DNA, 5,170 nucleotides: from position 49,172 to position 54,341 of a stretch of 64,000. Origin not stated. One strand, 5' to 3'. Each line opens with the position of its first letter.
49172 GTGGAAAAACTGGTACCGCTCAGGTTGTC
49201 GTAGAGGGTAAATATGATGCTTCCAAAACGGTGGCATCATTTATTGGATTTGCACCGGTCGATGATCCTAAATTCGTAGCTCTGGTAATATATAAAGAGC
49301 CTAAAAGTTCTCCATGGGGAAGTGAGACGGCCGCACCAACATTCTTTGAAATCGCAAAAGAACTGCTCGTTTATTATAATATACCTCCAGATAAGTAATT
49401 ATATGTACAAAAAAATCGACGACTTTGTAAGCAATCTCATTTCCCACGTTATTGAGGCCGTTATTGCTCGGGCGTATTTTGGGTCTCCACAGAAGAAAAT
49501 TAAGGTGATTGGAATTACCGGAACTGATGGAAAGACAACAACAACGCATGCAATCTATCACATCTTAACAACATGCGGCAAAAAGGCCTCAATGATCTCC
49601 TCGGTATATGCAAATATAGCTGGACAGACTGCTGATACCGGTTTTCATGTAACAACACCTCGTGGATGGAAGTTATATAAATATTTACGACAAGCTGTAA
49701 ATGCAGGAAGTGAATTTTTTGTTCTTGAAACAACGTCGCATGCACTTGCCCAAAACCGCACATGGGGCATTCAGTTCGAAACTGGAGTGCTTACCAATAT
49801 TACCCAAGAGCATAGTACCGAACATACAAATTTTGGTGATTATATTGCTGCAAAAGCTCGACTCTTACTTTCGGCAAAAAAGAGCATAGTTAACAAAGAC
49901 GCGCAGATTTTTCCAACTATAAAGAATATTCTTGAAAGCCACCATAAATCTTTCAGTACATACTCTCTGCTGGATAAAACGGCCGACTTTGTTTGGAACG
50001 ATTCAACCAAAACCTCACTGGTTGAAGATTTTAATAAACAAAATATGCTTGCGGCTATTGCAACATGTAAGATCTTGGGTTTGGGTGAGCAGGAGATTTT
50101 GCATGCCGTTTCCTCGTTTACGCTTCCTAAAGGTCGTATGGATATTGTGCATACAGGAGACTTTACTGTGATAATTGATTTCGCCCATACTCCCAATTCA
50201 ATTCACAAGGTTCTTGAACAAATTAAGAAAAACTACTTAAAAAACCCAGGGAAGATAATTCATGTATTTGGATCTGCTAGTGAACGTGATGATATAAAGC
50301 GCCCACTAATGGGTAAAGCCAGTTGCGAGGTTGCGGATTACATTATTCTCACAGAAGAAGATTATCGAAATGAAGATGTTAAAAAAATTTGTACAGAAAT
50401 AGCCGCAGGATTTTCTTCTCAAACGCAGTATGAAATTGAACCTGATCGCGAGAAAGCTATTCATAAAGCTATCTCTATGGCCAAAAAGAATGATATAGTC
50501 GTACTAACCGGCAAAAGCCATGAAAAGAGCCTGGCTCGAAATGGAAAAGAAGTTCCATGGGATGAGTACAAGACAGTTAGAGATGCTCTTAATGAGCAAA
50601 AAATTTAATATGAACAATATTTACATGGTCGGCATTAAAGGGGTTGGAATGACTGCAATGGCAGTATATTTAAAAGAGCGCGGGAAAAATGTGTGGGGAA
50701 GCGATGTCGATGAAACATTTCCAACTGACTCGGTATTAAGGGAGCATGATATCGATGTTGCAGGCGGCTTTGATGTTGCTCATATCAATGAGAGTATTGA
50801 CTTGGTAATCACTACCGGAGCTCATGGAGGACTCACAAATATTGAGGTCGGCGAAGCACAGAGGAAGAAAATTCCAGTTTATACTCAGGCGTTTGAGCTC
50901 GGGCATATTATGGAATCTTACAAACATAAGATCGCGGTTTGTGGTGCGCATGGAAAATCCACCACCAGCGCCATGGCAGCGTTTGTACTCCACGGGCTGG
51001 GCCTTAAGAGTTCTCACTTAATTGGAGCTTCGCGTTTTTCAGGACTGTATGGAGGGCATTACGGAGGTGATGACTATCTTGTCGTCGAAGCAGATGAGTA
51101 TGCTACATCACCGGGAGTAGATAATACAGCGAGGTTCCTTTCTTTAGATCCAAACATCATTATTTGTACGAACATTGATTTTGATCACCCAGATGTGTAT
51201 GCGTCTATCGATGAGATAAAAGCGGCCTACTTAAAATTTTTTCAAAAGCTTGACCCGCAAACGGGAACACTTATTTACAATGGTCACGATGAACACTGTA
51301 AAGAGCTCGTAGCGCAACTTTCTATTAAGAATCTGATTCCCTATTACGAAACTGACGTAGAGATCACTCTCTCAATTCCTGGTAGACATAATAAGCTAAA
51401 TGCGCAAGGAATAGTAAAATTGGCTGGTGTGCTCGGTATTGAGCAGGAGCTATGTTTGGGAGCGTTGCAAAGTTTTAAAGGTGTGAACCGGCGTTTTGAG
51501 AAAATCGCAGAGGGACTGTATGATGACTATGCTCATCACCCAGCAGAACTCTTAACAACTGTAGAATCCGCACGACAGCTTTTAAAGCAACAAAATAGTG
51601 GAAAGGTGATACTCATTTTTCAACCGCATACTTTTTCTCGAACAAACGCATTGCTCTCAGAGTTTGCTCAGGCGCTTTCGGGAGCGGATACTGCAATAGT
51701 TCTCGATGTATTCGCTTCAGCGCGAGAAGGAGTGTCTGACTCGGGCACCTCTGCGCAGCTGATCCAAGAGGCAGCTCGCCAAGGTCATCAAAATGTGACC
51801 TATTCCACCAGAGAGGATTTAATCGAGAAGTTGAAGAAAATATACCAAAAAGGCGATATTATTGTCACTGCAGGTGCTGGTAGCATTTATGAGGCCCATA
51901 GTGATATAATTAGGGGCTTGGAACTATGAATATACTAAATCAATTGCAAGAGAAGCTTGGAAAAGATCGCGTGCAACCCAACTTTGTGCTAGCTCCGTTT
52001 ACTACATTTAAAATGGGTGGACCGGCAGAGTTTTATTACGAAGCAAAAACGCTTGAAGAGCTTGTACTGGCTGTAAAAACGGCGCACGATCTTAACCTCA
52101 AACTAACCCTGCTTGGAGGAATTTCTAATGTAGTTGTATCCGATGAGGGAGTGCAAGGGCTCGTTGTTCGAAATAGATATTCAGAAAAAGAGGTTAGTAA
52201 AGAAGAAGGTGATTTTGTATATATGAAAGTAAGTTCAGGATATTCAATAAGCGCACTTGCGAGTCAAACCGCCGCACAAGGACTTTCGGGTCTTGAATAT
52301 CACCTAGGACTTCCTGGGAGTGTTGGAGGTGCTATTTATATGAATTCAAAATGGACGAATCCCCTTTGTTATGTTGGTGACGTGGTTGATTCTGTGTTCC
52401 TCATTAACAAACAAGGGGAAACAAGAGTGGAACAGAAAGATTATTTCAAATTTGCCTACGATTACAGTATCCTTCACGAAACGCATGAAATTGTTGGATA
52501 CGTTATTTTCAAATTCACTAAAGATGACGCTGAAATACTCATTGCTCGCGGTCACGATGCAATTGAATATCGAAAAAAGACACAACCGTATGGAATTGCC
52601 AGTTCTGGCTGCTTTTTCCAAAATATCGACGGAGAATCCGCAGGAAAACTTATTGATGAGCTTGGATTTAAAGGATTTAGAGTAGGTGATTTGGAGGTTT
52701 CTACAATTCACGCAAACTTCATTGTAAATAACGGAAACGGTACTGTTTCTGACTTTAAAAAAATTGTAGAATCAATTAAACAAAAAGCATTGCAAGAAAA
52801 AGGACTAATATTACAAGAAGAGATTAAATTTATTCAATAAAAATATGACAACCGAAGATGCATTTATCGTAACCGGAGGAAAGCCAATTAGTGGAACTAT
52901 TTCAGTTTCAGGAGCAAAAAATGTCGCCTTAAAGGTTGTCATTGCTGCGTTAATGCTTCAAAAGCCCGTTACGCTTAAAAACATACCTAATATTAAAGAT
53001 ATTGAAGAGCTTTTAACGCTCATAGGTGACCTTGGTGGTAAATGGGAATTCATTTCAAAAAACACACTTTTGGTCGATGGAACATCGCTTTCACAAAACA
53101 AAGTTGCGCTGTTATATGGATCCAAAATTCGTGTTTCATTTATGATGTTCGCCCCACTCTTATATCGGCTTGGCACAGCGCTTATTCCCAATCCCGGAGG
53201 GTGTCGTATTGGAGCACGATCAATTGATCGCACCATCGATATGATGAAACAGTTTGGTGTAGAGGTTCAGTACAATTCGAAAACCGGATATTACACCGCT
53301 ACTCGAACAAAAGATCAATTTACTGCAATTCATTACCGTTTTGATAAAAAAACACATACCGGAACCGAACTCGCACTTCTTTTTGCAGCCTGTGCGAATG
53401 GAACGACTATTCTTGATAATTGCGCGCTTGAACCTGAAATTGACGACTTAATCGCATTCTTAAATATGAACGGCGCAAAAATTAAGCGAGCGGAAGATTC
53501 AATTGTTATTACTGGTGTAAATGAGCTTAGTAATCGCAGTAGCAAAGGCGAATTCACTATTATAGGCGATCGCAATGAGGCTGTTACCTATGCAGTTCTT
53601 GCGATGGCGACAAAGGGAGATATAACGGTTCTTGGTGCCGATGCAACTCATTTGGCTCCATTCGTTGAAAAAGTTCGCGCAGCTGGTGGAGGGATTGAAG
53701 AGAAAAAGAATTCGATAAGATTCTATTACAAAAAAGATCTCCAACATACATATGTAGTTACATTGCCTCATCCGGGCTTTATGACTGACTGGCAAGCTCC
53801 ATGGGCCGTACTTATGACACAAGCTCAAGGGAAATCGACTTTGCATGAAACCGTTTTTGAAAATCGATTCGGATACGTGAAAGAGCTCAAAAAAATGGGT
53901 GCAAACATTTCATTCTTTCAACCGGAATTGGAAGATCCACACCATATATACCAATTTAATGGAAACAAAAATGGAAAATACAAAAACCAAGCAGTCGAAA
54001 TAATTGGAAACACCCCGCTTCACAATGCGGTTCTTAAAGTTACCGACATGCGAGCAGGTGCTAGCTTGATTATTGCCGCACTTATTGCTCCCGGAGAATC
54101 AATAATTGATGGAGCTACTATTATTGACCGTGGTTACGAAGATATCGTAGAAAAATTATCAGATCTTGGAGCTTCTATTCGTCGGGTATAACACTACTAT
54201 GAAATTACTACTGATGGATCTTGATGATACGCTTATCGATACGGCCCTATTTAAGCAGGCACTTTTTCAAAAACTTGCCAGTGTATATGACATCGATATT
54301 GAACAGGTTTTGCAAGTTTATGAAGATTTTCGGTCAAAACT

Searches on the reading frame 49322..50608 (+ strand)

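Call 41: search_protein_families(library=pfam, proteins=[window:49322-50608:+], max_evalue=0.00001)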
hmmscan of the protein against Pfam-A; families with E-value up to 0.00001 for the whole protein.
window:49322-50608:+ (428 aa): 2 families
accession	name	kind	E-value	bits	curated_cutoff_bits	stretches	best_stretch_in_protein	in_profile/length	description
PF08245.18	Mur_ligase_M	-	4.9e-31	108.7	24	1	65-235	1-166/200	Mur ligase middle domain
PF02875.26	Mur_ligase_C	-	1.2e-29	104.1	28.4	1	271-398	1-126/127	Mur ligase, glutamate ligase domain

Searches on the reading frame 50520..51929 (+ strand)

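Call 41: search_protein_families(library=pfam, proteins=[window:50520-51929:+], max_evalue=0.00001)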
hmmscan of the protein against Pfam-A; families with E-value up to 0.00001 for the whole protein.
window:50520-51929:+ (469 aa): 3 families
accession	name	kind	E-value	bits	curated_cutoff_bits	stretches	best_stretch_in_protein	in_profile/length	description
PF02875.26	Mur_ligase_C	-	4.7e-18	66.7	28.4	1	324-454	1-127/127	Mur ligase, glutamate ligase domain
PF01225.30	Mur_ligase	-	1.7e-12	47.9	21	1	34-134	2-94/95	Mur ligase family, catalytic domain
PF08245.18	Mur_ligase_M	-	1.1e-10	42.3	24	1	140-268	1-136/200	Mur ligase middle domain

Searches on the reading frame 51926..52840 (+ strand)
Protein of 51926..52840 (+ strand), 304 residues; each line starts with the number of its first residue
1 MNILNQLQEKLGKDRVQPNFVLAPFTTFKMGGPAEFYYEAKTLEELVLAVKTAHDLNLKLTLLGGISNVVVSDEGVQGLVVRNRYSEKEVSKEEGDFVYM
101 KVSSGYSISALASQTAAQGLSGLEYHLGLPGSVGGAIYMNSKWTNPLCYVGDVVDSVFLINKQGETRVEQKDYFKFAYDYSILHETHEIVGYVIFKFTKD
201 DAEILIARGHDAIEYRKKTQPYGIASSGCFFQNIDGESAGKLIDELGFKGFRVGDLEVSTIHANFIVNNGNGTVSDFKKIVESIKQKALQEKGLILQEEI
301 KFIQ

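Call 42: search_protein_families(library=pfam, proteins=[window:51926-52840:+], max_evalue=0.00001)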
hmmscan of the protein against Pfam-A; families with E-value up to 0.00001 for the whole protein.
window:51926-52840:+ (304 aa): 2 families
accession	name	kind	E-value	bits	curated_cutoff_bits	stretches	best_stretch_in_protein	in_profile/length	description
PF02873.21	MurB_C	-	2.8e-25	88.8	27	1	212-303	9-99/99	UDP-N-acetylenolpyruvoylglucosamine reductase, C-terminal domain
PF01565.28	FAD_binding_4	-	2e-12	47.5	26.4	1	36-166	3-135/139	FAD binding domain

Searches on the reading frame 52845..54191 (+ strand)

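Call 42: search_protein_families(library=pfam, proteins=[window:52845-54191:+], max_evalue=0.00001)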
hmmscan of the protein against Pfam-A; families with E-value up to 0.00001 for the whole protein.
window:52845-54191:+ (448 aa): 1 family
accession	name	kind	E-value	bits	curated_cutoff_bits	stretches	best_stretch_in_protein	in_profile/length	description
PF00275.25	EPSP_synthase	-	3.8e-71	240.5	22.8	1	9-438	1-417/417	EPSP synthase (3-phosphoshikimate 1-carboxyvinyltransferase)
